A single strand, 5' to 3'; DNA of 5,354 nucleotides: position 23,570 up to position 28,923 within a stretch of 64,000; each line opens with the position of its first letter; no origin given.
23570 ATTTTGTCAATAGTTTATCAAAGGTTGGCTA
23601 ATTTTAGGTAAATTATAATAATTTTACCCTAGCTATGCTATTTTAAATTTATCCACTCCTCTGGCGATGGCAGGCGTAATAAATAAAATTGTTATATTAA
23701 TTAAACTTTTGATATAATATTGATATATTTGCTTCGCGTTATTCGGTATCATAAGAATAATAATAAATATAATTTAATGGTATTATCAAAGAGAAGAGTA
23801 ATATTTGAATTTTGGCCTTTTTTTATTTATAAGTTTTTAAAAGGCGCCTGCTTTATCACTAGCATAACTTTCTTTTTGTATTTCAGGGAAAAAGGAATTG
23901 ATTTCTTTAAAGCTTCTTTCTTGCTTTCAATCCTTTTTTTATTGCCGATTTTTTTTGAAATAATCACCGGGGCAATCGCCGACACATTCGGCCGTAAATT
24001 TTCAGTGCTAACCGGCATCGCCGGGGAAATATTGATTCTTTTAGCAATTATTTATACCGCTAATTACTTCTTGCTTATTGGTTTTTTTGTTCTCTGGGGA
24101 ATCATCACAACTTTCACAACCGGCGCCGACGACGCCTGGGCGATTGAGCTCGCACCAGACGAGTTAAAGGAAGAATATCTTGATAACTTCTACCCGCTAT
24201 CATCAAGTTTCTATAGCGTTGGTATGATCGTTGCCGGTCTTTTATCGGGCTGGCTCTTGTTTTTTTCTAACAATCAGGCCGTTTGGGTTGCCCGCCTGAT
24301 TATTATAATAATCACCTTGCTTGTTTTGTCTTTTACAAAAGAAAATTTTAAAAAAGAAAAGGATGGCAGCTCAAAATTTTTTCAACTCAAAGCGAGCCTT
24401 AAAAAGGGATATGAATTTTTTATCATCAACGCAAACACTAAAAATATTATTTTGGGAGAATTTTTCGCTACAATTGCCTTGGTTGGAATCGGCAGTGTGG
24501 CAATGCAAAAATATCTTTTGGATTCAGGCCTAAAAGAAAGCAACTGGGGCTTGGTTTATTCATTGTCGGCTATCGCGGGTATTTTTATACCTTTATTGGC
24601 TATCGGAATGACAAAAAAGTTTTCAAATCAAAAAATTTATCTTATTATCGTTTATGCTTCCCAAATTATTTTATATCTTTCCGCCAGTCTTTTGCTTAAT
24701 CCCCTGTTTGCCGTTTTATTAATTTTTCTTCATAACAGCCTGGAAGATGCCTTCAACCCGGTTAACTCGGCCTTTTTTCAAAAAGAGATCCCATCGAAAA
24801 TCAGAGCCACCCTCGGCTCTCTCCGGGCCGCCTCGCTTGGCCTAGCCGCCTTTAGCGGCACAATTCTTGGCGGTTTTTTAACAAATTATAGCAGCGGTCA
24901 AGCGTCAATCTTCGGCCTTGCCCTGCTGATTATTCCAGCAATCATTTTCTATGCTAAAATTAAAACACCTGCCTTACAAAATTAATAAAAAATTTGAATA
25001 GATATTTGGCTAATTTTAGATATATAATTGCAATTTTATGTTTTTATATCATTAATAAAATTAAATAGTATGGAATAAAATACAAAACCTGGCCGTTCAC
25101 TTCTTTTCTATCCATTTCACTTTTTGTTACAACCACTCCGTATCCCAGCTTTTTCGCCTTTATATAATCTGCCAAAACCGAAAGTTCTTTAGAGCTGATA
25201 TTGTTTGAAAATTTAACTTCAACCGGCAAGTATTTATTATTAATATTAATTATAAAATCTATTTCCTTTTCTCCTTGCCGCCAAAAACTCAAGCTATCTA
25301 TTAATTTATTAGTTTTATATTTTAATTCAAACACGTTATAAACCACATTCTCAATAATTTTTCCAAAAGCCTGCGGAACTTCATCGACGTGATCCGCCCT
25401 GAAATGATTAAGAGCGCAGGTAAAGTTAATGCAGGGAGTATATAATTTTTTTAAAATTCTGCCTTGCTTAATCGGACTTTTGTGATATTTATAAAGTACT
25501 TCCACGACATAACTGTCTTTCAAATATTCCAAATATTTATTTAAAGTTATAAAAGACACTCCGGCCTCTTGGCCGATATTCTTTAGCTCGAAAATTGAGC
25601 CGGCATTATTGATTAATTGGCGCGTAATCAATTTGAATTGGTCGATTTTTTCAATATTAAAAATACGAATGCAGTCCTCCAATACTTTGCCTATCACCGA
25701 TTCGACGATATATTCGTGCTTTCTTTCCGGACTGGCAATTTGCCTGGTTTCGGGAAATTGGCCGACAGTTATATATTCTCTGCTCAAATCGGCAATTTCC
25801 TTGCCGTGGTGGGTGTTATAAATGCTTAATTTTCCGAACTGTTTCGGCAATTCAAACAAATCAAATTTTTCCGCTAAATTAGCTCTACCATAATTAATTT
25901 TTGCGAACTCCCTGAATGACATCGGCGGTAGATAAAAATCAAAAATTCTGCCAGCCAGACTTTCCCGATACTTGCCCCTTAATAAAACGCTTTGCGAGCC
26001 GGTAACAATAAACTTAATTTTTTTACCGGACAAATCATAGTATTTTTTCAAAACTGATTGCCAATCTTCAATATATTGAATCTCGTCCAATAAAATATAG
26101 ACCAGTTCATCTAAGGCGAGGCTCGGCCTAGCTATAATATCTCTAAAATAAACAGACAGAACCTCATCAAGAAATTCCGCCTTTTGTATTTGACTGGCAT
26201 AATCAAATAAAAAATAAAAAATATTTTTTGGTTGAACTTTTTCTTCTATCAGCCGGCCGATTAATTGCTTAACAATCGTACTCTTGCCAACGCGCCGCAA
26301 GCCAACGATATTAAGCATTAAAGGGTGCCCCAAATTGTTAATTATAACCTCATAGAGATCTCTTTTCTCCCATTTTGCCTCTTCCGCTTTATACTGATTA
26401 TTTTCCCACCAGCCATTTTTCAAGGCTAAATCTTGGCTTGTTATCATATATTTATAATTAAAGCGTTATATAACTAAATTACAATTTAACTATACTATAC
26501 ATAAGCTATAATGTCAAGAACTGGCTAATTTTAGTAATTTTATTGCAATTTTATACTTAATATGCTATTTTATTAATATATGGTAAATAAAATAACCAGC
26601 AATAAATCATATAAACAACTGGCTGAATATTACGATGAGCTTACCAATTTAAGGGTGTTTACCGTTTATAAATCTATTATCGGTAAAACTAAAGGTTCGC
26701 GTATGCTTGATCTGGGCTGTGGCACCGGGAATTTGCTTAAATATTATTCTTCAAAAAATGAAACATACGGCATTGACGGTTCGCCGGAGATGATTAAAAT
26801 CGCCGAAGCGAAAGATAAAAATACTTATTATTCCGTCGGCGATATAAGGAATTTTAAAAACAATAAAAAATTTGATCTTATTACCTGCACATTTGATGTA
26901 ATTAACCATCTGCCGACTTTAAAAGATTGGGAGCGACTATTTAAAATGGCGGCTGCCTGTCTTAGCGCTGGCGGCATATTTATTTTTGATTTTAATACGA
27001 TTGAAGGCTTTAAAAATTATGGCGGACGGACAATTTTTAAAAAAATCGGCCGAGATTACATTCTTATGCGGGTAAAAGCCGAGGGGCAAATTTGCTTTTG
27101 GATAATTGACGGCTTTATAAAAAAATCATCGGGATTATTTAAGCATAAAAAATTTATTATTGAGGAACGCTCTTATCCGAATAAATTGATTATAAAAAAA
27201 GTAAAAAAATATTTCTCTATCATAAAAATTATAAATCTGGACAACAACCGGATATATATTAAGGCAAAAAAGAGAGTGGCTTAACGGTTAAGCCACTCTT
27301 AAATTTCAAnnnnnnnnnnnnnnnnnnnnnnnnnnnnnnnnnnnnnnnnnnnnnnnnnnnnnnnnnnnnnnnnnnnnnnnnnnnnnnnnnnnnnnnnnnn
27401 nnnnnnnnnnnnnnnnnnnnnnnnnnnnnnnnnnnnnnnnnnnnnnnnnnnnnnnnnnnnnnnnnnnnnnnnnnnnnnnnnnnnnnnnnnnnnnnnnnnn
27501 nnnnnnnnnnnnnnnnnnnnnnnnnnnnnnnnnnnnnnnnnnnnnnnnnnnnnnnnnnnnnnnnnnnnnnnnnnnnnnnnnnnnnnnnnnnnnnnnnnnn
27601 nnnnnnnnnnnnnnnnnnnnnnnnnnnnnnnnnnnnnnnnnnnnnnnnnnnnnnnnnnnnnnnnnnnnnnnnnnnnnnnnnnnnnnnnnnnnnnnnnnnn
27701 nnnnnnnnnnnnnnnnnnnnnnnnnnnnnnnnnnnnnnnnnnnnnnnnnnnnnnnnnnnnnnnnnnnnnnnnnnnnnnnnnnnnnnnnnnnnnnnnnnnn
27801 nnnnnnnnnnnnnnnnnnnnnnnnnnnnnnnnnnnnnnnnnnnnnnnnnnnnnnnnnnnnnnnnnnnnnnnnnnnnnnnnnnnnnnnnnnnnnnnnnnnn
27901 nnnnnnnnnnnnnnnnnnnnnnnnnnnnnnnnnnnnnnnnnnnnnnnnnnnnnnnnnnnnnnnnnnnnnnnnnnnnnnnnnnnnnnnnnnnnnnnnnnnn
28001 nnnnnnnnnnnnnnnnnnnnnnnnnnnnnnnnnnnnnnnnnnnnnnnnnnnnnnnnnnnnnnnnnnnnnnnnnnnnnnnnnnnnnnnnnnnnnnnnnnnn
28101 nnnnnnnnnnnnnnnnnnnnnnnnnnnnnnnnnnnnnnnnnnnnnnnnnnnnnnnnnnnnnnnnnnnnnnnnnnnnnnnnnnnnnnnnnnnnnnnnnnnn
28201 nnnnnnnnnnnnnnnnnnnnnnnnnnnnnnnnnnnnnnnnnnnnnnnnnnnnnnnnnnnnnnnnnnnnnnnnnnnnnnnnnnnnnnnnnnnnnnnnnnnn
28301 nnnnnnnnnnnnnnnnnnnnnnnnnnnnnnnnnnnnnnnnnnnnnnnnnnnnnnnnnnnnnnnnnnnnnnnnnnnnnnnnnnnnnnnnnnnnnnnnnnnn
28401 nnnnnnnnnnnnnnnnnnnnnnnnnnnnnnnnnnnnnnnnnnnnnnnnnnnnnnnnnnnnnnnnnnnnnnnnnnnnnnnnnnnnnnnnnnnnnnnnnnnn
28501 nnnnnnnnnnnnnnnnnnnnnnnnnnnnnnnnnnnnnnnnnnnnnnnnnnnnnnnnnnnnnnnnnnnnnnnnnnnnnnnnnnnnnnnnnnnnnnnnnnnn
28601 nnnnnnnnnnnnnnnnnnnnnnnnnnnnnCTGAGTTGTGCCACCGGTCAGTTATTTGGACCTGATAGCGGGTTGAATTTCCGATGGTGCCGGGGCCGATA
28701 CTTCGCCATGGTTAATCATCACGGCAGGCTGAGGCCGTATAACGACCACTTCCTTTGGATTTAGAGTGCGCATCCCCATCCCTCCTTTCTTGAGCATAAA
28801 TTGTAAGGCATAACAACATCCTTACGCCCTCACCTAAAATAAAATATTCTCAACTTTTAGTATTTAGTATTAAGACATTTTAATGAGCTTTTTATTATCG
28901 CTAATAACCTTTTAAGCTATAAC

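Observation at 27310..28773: Unannotated RiPP-like locus: Cys-free 40-aa peptide, intercistronic hairpin, radical SAM enzyme without SPASM cysteines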

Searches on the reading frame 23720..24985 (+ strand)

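Call 64: search_protein_families(library=pfam, proteins=[window:23720-24985:+], max_evalue=0.01)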
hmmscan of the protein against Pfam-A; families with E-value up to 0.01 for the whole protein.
window:23720-24985:+ (421 aa): 2 families
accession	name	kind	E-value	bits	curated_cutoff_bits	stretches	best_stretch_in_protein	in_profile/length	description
PF07690.21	MFS_1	-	1.5e-20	73.9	33.4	2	46-334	14-300/347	Major Facilitator Superfamily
PF12832.13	MFS_1_like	-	1.3e-12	47.9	25.2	1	53-394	24-368/373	MFS_1 like family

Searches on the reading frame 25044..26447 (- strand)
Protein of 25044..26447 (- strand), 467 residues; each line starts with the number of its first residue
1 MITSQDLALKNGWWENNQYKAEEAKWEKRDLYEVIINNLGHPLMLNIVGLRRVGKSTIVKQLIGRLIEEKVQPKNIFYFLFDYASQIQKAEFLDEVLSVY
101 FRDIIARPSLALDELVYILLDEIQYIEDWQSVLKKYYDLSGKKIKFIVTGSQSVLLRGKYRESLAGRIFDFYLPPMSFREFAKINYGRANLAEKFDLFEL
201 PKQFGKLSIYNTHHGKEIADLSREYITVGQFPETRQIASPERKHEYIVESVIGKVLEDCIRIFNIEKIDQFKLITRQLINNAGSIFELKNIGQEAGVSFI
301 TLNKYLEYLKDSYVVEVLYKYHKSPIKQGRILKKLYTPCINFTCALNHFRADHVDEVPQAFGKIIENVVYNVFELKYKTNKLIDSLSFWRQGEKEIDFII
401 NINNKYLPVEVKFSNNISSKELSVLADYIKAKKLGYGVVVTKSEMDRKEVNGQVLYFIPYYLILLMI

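Call 3: search_protein_families(library=pfam, proteins=[window:25044-26447:-], max_evalue=1)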
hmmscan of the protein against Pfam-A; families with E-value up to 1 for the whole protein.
window:25044-26447:- (467 aa): 10 families
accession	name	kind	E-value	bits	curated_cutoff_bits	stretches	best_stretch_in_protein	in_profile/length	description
PF13173.12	AAA_14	-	1.3e-32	112.9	27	1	44-181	4-128/129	AAA domain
PF13635.12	DUF4143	-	1.2e-21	77.5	28.1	1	258-413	3-159/160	Domain of unknown function (DUF4143)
PF13401.12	AAA_22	-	0.004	17.9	27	1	42-152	5-124/130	AAA domain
PF01637.24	ATPase_2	-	0.0041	17.4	33.2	1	43-84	21-60/225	ATPase domain predominantly from Archaea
PF24883.2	NPHP3_N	-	0.013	16.1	24.8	1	40-106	20-81/164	Nephrocystin 3, N-terminal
PF14676.12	FANCI_S2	-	0.022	15.4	37.8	1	36-96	33-93/156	FANCI solenoid 2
PF09547.16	SpoIVA_ATPase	-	0.038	13.8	26.6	1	27-70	2-45/237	Stage IV sporulation protein A, ATPase domain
PF04471.18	Mrr_cat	-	0.11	13.1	21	1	390-447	30-91/115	Restriction endonuclease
PF01926.29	MMR_HSR1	-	0.11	13.1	21.9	1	47-73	4-28/113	50S ribosome-binding GTPase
PF03308.22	MeaB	-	0.13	11.7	23.1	1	25-69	16-60/273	Methylmalonyl Co-A mutase-associated GTPase MeaB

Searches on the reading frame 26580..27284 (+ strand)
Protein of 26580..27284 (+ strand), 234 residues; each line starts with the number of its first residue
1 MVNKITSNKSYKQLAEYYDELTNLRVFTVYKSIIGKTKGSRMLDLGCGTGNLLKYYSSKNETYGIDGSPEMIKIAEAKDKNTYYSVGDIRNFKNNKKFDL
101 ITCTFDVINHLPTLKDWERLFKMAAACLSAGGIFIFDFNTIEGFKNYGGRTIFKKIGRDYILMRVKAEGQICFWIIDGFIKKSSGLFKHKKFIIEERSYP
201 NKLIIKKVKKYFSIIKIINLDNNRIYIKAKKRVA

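Call 3: search_protein_families(library=pfam, proteins=[window:26580-27284:+], max_evalue=1)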
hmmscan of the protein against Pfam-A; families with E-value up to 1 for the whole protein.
window:26580-27284:+ (234 aa): 14 families
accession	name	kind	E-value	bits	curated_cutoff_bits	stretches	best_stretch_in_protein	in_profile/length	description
PF13649.12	Methyltransf_25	-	1.8e-15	57.8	27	1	43-132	2-97/97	Methyltransferase domain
PF08241.18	Methyltransf_11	-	4.2e-15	56.6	21.2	1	43-136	1-95/95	Methyltransferase domain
PF13489.12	Methyltransf_23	-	3.6e-14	53.3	27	1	37-136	21-116/164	Methyltransferase domain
PF08242.18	Methyltransf_12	-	8.2e-14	52.6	30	1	43-134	1-98/98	Methyltransferase domain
PF13847.12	Methyltransf_31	-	9.7e-12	45.2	27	1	37-135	2-108/145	Methyltransferase domain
PF01728.25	FtsJ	-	3.9e-06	27.3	24.1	1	36-146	20-150/181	FtsJ-like methyltransferase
PF01209.24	Ubie_methyltran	-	3.2e-05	23.9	20.1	1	31-134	40-149/233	ubiE/COQ5 methyltransferase family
PF07021.18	MetW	-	3.7e-05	23.9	21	1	38-100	13-78/193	Methionine biosynthesis protein MetW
PF02353.26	CMAS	-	0.00027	20.8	27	1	37-138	61-166/273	Mycolic acid cyclopropane synthetase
PF05175.20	MTS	-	0.00033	20.8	23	1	36-136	29-138/170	Methyltransferase small domain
PF03291.22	mRNA_G-N7_MeTrfase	-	0.0066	16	26.6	1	37-107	60-151/315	mRNA (guanine-N(7))-methyltransferase domain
PF05401.17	NodS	-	0.01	16.2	24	1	34-136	39-144/201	Nodulation protein S (NodS)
PF05219.18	DREV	-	0.01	15.4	26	1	37-104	93-158/265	DREV methyltransferase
PF13679.12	Methyltransf_32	-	0.068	13.6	27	1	29-84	16-78/143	Methyltransferase domain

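Call 4: search_protein_families(library=ncbifam, proteins=[window:26580-27284:+], max_evalue=1)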
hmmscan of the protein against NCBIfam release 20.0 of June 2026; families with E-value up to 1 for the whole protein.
window:26580-27284:+ (234 aa): 44 families (the best 25 are shown)
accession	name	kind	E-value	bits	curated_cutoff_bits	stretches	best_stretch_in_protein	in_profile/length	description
TIGR02072.1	BioC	equivalog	6.7e-11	42.5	184.95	1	33-136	31-132/244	malonyl-ACP O-methyltransferase BioC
NF043040.1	corrin_prot_MT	hypoth_equivalog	2.2e-10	40.3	180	1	21-134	22-145/216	corrinoid protein-associated methyltransferase CpaM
NF010703.0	PRK14103.1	equivalog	2.7e-09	36.8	320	1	25-117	16-112/256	trans-aconitate 2-methyltransferase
TIGR01983.1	UbiG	equivalog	3.7e-09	36.2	102.95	1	35-136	46-151/228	bifunctional 2-polyprenyl-6-hydroxyphenol methylase/3-demethylubiquinol 3-O-methyltransferase UbiG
TIGR02021.1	BchM-ChlM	equivalog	5.1e-09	35.9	158.9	1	34-131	48-150/218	magnesium protoporphyrin IX methyltransferase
NF001244.0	PRK00216.1-5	equivalog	9.5e-09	34.9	216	1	33-122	43-146/236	bifunctional demethylmenaquinone methyltransferase/2-methoxy-6-polyprenyl-1,4-benzoquinol methylase UbiE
TIGR01934.1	MenG_MenH_UbiE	subfamily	1.4e-08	34.3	158.35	1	32-110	33-119/223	ubiquinone/menaquinone biosynthesis methyltransferase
NF002463.0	PRK01683.1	equivalog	1.8e-08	34.3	297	1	34-133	27-125/258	trans-aconitate 2-methyltransferase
NF041820.1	daptide_MTase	equivalog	2e-08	34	175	1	34-141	33-147/243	daptide-type RiPP biosynthesis methyltransferase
NF045667.1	MTase_DVU1556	equivalog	6.4e-08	32.3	155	1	34-123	18-113/213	DVU_1556 family methyltransferase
NF008686.0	PRK11705.1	equivalog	3.3e-07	29.7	400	1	37-136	166-265/383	cyclopropane fatty acyl phospholipid synthase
NF007610.0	PRK10258.1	equivalog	5.5e-07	29.2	342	1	2-102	4-108/251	malonyl-ACP O-methyltransferase BioC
NF049952.1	23rRNACMtaseTlyA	equivalog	2.6e-06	27.1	250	1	35-123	74-165/236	23S rRNA (cytidine-2'-O)-methyltransferase TlyA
NF050150.1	RiPP_MTase_ApyS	equivalog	3.3e-05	23.2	400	1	30-82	133-188/323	RiPP biosynthesis methyltransferase ApyS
TIGR02081.1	metW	equivalog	6.5e-05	22.6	189.5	1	38-79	13-56/194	methionine biosynthesis protein MetW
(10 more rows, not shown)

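Call 51: search_solved_structures(query=window:26580-27284:+, max_evalue=0.001)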
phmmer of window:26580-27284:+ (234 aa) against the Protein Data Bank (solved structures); distinct sequences matched with E-value up to 0.001: 28.
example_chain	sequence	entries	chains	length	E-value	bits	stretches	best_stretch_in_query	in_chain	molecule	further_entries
1y8c_A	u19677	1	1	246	4.3e-16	62.2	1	27-216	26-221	S-adenosylmethionine-dependent methyltransferase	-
3d2l_A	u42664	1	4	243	7.6e-14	54.9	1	10-154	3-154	SAM-dependent methyltransferase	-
6uk5_A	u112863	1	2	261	2.3e-11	46.7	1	37-159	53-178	CalS10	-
1wzn_A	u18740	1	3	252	2.9e-11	46.4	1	11-140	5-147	SAM-dependent methyltransferase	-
9rfr_A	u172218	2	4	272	2.9e-10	43.1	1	37-146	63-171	Ubiquinone biosynthesis O-methyltransferase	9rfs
6m83_A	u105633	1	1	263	1.5e-09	40.8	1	37-135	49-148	dTDP-3-amino-3,6-dideoxy-alpha-D-glucopyranose N,N-dimethyltransferase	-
3pfg_A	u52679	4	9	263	2.8e-09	39.9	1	37-135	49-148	N-methyltransferase | dTDP-3-amino-3,6-dideoxy-alpha-D-glucopyranose N,N-dimethyltransferase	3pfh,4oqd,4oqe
6m82_A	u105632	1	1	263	2.8e-09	39.9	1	37-135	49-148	dTDP-3-amino-3,6-dideoxy-alpha-D-glucopyranose N,N-dimethyltransferase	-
6m81_A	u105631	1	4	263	2.8e-09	39.9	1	37-135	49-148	dTDP-3-amino-3,6-dideoxy-alpha-D-glucopyranose N,N-dimethyltransferase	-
8rdl_A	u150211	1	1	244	7.1e-09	38.6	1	24-134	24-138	ToxA protein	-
3px2_A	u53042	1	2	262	2.6e-08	36.8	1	37-135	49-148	N-methyltransferase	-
3px3_A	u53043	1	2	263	6.7e-08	35.4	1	37-135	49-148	N-methyltransferase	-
3bxo_A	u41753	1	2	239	7.7e-08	35.2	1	38-136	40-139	N,N-dimethyltransferase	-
3ccf_A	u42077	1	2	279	1.2e-07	34.6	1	34-139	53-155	Cyclopropane-fatty-acyl-phospholipid synthase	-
7wzf_A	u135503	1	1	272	3.7e-07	33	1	39-138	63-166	YunM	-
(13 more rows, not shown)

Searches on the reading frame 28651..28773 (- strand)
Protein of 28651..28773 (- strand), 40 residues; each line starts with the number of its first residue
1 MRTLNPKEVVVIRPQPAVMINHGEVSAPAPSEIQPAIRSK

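Call 3: search_protein_families(library=pfam, proteins=[window:28651-28773:-], max_evalue=1)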
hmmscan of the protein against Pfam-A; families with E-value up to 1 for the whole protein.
window:28651-28773:- (40 aa): 0 families

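Call 4: search_protein_families(library=ncbifam, proteins=[window:28651-28773:-], max_evalue=1)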
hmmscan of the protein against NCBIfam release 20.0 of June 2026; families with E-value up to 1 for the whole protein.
window:28651-28773:- (40 aa): 0 families

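Call 48: find_homologous_proteins(query=A2, max_evalue=10)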
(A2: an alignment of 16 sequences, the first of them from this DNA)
Query A2 (16 sequences) (40 aa, profile of the alignment): 21 proteins with E <= 10 among 288 candidates.
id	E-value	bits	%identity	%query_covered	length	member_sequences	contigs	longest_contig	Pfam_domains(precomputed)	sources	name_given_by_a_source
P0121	1.8e-14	71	100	100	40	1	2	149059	-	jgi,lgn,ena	jgi:hypothetical protein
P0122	2.5e-14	70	85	100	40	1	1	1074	-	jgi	jgi:hypothetical protein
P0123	3.4e-14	70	88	100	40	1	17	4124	-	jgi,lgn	-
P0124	2.0e-13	68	88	100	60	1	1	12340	-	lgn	-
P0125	4.4e-13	66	84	93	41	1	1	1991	-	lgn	-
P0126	6.1e-13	66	-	-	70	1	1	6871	-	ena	-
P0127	1.1e-11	62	83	100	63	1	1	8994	-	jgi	-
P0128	1.9e-11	61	83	100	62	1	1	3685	-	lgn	-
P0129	2.3e-11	61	36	95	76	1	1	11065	-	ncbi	ncbi:hypothetical protein ACFL6Y_09995 [Elusimicrobiota bacterium]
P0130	3.3e-11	60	35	65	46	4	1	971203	-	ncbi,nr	ncbi:MAG: hypothetical protein PHH98_00660 [Candidatus Gracilibacteria bacterium]|nr:hypothetical pr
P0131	4.5e-11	60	30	75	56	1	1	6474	-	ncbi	ncbi:MAG: hypothetical protein WA130_15515 [Candidatus Methanoperedens sp.]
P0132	1.1e-10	59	52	78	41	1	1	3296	-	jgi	jgi:hypothetical protein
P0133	3.8e-10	57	-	-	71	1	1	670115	-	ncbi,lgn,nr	ncbi:MAG: hypothetical protein JNK20_13640 [Flavipsychrobacter sp.]|nr:hypothetical protein [Flavips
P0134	8.3e-10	56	33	75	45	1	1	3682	-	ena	-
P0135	3.8e-9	54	54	65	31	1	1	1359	-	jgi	jgi:hypothetical protein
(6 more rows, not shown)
